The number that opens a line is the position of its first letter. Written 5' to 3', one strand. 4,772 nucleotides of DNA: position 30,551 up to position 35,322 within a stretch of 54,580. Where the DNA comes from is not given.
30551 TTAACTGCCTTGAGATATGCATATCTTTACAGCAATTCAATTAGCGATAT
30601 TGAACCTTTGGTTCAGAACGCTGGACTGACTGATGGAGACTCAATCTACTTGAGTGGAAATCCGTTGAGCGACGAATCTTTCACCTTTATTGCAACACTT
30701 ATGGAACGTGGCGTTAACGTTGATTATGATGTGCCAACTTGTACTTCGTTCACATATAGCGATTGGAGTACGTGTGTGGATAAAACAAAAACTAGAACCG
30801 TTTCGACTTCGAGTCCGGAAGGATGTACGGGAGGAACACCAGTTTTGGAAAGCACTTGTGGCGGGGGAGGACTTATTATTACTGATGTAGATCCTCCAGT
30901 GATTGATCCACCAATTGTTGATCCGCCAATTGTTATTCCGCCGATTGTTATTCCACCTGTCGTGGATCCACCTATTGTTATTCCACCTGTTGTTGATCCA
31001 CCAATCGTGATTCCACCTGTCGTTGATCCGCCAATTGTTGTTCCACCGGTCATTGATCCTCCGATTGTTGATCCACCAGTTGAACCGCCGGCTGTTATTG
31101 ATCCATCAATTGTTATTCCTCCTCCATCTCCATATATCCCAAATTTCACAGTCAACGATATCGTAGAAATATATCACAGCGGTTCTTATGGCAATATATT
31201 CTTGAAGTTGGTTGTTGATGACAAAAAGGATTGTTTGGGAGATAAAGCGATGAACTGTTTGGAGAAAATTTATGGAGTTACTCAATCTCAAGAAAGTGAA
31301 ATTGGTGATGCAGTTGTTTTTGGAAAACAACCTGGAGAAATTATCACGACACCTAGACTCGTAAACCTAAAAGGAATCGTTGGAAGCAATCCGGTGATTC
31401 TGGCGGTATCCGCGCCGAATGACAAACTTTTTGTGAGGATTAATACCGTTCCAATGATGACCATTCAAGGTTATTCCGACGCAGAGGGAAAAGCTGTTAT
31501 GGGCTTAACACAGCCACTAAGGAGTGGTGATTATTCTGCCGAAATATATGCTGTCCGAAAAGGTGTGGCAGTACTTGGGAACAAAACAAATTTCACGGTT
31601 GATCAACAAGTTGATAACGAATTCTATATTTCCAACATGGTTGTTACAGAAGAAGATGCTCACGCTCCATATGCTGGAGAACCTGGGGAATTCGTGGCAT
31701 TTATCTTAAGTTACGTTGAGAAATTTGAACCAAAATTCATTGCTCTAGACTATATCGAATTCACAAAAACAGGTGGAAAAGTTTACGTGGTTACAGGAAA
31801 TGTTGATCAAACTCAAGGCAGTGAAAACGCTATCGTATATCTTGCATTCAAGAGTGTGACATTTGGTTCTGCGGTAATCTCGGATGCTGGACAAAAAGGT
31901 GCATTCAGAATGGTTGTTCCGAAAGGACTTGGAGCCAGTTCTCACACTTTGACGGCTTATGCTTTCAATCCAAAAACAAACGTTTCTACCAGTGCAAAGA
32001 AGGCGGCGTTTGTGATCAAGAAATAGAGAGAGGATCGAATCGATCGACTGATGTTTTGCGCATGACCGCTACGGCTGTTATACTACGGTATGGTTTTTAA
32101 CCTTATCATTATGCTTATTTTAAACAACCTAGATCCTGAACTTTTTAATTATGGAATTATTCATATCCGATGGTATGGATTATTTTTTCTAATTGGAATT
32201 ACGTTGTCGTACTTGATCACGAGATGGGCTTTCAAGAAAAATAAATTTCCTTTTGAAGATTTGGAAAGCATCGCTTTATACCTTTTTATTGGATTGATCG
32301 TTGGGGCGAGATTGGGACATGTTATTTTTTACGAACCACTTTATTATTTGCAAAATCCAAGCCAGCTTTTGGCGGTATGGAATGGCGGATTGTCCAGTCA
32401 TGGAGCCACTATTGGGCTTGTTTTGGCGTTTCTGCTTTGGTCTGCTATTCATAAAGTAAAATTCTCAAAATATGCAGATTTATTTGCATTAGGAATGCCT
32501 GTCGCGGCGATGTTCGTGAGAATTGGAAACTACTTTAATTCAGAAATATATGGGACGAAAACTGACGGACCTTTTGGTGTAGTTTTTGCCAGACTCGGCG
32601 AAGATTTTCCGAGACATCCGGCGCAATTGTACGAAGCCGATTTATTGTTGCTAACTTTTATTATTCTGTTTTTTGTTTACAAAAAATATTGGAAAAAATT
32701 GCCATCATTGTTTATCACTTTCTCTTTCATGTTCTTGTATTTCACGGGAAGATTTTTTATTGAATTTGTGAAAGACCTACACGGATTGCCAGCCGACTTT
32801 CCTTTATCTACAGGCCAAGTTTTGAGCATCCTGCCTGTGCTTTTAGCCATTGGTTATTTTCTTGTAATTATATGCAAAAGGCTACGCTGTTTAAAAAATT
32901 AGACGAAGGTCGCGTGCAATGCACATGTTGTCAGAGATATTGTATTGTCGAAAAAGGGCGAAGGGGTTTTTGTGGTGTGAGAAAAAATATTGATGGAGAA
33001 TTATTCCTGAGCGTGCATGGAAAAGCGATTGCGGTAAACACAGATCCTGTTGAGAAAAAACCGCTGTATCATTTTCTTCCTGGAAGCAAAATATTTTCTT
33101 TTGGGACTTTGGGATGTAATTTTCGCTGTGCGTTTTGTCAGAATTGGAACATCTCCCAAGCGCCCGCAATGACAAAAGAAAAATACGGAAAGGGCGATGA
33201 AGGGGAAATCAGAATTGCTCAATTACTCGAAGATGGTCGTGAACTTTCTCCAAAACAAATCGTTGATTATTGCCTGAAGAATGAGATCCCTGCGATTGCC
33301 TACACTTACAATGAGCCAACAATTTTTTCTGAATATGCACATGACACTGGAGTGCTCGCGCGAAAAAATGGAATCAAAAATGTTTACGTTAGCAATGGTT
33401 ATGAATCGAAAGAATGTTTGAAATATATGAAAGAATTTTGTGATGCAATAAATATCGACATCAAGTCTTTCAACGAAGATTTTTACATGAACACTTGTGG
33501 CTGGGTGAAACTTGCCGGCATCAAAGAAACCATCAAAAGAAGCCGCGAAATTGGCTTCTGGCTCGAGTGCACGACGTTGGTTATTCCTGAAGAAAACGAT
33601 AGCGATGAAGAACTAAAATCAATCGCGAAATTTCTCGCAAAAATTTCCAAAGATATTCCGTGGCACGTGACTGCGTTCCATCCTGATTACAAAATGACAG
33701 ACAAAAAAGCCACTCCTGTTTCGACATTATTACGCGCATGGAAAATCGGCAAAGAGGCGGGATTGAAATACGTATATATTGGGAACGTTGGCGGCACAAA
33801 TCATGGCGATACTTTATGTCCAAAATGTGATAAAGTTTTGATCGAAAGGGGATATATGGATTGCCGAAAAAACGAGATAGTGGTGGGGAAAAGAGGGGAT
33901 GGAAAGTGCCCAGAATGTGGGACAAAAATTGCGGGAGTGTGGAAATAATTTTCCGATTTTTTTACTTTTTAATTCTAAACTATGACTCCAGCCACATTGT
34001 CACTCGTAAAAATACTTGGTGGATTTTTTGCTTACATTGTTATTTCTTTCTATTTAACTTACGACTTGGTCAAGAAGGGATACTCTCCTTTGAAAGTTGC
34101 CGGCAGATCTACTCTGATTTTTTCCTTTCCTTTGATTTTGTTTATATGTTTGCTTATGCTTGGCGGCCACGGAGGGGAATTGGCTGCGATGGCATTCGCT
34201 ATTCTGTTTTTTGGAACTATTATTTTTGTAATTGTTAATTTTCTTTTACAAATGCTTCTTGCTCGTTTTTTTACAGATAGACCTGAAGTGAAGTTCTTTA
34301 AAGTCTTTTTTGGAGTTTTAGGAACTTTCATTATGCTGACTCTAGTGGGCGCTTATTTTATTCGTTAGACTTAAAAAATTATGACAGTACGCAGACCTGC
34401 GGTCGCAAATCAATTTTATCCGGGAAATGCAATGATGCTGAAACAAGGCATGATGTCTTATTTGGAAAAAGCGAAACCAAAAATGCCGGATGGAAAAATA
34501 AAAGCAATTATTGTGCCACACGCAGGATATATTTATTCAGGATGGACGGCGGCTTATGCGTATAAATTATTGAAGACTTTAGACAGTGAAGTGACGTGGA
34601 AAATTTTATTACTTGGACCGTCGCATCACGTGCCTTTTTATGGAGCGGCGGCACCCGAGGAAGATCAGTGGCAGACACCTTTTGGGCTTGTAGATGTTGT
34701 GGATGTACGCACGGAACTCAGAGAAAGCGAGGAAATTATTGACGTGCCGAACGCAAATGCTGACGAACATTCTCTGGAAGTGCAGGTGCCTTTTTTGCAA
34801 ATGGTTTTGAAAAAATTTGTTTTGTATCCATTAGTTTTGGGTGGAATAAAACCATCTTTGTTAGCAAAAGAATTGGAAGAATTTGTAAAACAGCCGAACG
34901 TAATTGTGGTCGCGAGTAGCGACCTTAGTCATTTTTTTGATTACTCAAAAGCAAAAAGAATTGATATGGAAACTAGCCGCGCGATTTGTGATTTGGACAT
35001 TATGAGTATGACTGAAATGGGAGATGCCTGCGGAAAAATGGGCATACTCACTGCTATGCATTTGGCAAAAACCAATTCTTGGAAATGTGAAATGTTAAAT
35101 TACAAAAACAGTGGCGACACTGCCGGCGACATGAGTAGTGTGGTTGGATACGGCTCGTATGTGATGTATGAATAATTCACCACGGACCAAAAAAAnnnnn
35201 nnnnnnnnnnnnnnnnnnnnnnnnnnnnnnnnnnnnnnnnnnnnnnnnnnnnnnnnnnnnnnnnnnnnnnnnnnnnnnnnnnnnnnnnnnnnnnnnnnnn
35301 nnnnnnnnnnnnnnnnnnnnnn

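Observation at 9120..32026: The two largest genes share head and tail cassettes around unrelated middles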

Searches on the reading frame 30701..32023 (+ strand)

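Call 12: search_protein_families(library=pfam, proteins=[window:30701-32023:+], max_evalue=10)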
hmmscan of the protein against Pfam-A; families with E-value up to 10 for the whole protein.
window:30701-32023:+ (441 aa): 4 families
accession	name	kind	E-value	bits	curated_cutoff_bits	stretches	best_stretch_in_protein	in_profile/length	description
PF02095.21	Extensin_1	-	1.2e-06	28.8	105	1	65-141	4-80/171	Extensin-like protein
PF19077.6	Big_13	-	0.088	13.7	27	0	235-301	33-101/102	Bacterial Ig-like domain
PF23013.2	IML1_N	-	0.15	12.8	27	1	146-177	27-58/89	IML1 N-terminal double psi beta barrel domain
PF19348.4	DUF5926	-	0.27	11.2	27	1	218-285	9-76/264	Family of unknown function (DUF5926)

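Call 13: search_protein_families(library=ncbifam, proteins=[window:30701-32023:+], max_evalue=10)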
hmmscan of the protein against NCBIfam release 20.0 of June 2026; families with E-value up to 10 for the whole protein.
window:30701-32023:+ (441 aa): 0 families

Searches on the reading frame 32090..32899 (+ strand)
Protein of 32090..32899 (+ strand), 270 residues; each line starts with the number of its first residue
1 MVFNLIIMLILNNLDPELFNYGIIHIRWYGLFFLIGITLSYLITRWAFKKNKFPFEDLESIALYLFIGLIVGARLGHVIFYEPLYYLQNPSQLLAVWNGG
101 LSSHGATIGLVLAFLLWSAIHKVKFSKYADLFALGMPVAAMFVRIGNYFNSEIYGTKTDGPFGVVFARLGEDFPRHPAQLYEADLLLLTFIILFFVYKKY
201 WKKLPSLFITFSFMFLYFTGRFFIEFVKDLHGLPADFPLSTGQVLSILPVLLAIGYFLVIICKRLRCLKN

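Call 14: search_protein_families(library=pfam, proteins=[window:32090-32899:+])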
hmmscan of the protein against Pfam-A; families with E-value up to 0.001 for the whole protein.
window:32090-32899:+ (270 aa): 1 family
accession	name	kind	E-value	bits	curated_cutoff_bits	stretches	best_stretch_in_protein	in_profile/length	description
PF01790.23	LGT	-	9.3e-65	218.7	24.9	1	16-258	1-239/240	Prolipoprotein diacylglyceryl transferase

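Call 32: find_encoding_contigs(protein=window:32090-32899:+, flank=2000, max_places=4)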
Protein window:32090-32899:+ (270 aa): 1 contig read that carries it; 1 place shown.
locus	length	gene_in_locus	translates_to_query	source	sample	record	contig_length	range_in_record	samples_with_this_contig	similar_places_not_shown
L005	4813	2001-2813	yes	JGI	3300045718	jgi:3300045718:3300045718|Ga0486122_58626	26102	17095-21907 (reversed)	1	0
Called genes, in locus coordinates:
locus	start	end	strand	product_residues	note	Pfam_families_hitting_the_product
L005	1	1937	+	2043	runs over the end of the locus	?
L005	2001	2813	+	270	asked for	PF01790:LGT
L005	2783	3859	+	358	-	PF04055:Radical_SAM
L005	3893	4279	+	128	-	-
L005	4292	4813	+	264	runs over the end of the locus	PF01875:Memo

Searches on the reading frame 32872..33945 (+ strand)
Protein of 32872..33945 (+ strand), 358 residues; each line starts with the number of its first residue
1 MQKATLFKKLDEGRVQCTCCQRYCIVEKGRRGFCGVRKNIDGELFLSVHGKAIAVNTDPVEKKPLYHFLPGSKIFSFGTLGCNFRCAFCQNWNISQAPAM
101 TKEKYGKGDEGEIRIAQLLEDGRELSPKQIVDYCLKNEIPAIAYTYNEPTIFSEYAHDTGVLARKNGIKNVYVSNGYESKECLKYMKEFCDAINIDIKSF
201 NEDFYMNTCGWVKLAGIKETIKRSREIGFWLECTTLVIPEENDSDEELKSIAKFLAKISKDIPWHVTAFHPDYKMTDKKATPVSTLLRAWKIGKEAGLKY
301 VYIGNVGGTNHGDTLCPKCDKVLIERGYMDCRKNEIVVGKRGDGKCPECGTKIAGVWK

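Call 14: search_protein_families(library=pfam, proteins=[window:32872-33945:+])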
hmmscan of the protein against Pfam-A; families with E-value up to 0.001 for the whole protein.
window:32872-33945:+ (358 aa): 1 family
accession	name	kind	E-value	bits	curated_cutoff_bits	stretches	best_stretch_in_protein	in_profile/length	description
PF04055.27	Radical_SAM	-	1.4e-21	77.8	29.5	1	79-248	4-162/166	Radical SAM superfamily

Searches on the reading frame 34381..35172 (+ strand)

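Call 14: search_protein_families(library=pfam, proteins=[window:34381-35172:+])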
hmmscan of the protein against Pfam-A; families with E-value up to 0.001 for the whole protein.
window:34381-35172:+ (264 aa): 1 family
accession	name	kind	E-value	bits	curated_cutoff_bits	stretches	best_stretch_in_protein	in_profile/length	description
PF01875.22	Memo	-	3e-49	168.1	27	1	6-260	2-268/269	Memo-like protein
